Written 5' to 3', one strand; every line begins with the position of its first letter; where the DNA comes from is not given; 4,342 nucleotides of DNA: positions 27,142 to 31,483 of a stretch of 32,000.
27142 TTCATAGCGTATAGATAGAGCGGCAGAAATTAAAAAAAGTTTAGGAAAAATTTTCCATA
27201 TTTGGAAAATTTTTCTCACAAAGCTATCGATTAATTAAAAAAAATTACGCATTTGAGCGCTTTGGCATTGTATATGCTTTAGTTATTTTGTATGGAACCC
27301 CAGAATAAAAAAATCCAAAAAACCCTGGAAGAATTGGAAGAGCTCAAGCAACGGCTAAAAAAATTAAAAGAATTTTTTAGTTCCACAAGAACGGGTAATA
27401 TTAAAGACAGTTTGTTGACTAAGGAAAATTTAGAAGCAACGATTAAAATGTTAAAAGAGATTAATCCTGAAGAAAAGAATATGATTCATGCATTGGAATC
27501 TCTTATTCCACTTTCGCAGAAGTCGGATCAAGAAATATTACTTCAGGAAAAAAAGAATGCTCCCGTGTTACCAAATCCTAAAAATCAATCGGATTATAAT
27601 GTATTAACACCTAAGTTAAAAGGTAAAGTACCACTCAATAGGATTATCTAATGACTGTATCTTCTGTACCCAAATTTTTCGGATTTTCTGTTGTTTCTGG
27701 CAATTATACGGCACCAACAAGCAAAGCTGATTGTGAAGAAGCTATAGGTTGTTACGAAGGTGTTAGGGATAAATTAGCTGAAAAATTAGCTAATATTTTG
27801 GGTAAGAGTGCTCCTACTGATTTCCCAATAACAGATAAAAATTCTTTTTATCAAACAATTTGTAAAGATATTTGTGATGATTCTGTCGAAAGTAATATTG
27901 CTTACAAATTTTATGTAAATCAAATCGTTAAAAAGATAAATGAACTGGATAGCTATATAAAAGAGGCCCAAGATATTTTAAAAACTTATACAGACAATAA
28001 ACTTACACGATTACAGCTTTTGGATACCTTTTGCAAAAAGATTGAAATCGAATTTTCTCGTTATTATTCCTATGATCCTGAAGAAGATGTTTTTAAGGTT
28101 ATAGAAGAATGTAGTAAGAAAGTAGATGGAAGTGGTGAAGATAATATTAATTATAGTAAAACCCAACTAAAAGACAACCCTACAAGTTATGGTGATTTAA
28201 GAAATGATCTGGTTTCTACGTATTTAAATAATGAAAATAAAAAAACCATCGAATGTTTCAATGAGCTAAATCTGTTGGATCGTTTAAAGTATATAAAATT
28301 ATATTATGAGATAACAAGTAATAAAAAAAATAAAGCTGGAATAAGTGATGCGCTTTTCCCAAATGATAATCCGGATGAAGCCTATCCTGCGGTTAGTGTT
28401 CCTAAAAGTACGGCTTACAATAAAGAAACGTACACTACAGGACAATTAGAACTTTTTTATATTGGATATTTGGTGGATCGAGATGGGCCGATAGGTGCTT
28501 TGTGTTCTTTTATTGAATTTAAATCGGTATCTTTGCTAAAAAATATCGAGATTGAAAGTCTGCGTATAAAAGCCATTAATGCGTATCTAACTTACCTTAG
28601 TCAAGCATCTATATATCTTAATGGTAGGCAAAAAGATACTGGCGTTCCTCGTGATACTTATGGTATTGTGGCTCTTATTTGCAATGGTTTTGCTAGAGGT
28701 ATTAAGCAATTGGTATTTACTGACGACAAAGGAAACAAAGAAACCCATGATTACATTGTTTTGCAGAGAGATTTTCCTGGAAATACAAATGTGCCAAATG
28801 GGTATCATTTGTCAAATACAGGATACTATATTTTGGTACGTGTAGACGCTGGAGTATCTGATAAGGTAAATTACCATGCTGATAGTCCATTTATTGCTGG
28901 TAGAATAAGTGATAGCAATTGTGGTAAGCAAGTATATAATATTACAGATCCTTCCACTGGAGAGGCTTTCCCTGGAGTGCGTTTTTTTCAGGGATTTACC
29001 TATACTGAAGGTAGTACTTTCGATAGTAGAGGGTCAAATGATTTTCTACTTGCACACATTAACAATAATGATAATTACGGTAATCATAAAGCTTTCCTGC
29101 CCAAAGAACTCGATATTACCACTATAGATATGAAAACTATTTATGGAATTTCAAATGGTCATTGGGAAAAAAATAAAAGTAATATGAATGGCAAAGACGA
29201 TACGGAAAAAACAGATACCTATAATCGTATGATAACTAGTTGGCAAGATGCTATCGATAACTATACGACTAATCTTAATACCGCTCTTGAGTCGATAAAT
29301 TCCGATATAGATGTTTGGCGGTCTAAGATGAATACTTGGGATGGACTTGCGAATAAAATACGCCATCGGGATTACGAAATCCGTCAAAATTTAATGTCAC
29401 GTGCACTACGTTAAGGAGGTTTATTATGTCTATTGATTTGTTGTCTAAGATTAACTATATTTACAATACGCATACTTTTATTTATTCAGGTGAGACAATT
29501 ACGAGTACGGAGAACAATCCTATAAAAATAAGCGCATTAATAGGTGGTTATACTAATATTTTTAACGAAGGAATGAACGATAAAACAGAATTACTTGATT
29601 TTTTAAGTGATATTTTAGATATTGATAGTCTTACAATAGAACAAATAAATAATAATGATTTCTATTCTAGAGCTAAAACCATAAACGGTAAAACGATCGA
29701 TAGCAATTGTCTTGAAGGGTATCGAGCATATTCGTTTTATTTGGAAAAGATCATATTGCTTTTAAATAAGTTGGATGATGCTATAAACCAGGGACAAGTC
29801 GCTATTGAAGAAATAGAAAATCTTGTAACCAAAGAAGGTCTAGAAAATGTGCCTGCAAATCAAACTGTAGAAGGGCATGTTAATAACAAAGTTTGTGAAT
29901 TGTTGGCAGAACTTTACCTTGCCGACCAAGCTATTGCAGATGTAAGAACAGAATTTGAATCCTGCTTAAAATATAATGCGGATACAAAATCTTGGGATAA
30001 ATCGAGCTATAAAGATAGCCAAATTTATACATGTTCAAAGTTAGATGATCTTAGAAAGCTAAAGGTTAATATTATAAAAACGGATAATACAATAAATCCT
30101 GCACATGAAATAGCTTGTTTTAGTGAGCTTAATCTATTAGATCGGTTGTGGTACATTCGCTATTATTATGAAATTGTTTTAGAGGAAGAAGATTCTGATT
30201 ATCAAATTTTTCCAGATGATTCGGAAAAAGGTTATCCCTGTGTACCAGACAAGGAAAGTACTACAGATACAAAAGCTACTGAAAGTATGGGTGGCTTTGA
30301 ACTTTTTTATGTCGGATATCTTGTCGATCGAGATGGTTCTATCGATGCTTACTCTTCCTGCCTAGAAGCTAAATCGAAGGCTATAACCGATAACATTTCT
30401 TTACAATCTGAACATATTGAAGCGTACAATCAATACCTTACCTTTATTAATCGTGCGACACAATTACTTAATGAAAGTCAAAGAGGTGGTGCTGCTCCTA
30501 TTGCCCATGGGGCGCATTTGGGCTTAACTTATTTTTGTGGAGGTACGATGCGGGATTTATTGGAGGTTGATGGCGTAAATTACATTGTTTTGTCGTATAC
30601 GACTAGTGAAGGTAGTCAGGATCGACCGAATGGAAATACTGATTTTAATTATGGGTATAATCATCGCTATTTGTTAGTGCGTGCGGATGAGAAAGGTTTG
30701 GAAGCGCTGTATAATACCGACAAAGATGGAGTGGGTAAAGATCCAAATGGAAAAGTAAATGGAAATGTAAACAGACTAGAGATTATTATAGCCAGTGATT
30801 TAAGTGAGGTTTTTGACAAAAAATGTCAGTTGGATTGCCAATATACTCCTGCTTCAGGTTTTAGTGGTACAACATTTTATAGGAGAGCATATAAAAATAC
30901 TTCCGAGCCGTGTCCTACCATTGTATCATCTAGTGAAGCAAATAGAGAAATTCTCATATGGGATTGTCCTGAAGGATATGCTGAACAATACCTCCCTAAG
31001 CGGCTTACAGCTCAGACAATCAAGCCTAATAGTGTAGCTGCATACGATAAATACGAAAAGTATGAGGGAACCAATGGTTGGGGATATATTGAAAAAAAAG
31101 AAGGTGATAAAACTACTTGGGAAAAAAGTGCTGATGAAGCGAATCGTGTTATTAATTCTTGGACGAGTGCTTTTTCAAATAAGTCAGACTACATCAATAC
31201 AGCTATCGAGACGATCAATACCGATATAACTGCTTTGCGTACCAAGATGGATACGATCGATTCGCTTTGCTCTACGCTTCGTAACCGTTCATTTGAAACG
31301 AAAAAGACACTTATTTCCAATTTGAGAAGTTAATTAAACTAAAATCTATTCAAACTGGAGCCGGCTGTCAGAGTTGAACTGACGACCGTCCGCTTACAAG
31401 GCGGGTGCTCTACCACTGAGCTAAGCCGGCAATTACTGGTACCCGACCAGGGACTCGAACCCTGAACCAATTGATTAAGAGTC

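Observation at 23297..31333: Three divergent paralogues (756, 587, 635 aa) with five colinear blocks and an IpaD/SipD-like C-terminal helix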

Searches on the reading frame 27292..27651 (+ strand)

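Call 4: search_protein_families(library=pfam, proteins=[window:27292-27651:+], max_evalue=0.1)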
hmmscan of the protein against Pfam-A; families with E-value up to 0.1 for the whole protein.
window:27292-27651:+ (119 aa): 4 families
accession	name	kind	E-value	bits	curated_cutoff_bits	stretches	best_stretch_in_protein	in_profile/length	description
PF21825.2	crAss001_48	-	0.017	15.5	24.8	1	12-35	8-30/61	crAss001_48 related protein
PF24580.1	DUF7607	-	0.042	14.4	27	1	4-54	44-94/110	Domain of unknown function (DUF7607)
PF06218.16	NPR2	-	0.089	12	27.5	1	4-104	108-205/440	Nitrogen permease regulator 2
PF25100.1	DUF7809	-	0.093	13.4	27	1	13-70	55-114/160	Domain of unknown function (DUF7809)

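Call 21: search_protein_families(library=ncbifam, proteins=[window:27292-27651:+], max_evalue=0.1)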
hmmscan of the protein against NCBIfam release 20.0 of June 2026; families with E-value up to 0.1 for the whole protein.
window:27292-27651:+ (119 aa): 3 families
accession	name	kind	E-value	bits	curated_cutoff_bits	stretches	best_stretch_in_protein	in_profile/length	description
TIGR00344.1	alaS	equivalog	0.059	11.6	457.05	1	6-89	723-801/847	alanine--tRNA ligase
NF007224.0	PRK09642.1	equivalog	0.091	12.7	212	0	13-88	66-134/160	RNA polymerase sigma factor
TIGR03794.1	NHLM_micro_HlyD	equivalog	0.096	11.6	156.2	1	5-87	95-179/421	NHLP bacteriocin system secretion protein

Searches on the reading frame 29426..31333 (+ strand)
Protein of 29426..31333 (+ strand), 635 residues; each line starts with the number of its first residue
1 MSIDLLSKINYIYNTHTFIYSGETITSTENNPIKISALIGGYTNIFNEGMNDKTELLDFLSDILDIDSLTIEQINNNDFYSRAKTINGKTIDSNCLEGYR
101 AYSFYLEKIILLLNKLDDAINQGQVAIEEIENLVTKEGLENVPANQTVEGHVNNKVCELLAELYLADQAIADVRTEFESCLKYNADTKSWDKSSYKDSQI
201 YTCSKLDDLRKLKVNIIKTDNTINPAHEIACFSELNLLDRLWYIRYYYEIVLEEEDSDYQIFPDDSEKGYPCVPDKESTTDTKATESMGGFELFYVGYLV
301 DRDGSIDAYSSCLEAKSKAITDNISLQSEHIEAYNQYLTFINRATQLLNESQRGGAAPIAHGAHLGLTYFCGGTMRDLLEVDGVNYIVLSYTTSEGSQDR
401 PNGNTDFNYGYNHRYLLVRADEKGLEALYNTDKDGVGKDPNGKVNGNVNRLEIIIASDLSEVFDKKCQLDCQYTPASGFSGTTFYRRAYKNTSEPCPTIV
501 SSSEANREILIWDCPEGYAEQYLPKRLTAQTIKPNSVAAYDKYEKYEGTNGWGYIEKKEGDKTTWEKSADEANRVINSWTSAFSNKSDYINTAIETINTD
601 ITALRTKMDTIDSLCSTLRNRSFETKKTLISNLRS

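Call 4: search_protein_families(library=pfam, proteins=[window:29426-31333:+], max_evalue=0.1)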
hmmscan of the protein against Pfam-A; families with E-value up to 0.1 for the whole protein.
window:29426-31333:+ (635 aa): 1 family
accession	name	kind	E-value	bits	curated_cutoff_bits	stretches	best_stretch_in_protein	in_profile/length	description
PF17138.9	DUF5111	-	0.01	16.1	31.9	0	536-604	39-112/122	Domain of unknown function (DUF5111)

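Call 21: search_protein_families(library=ncbifam, proteins=[window:29426-31333:+], max_evalue=0.1)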
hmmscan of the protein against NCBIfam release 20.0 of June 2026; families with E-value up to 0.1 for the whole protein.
window:29426-31333:+ (635 aa): 0 families

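Call 71: find_encoding_contigs(protein=window:29426-31333:+, flank=10000, max_places=3)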
Protein window:29426-31333:+ (635 aa): no gene with exactly this product is on record in the collection.
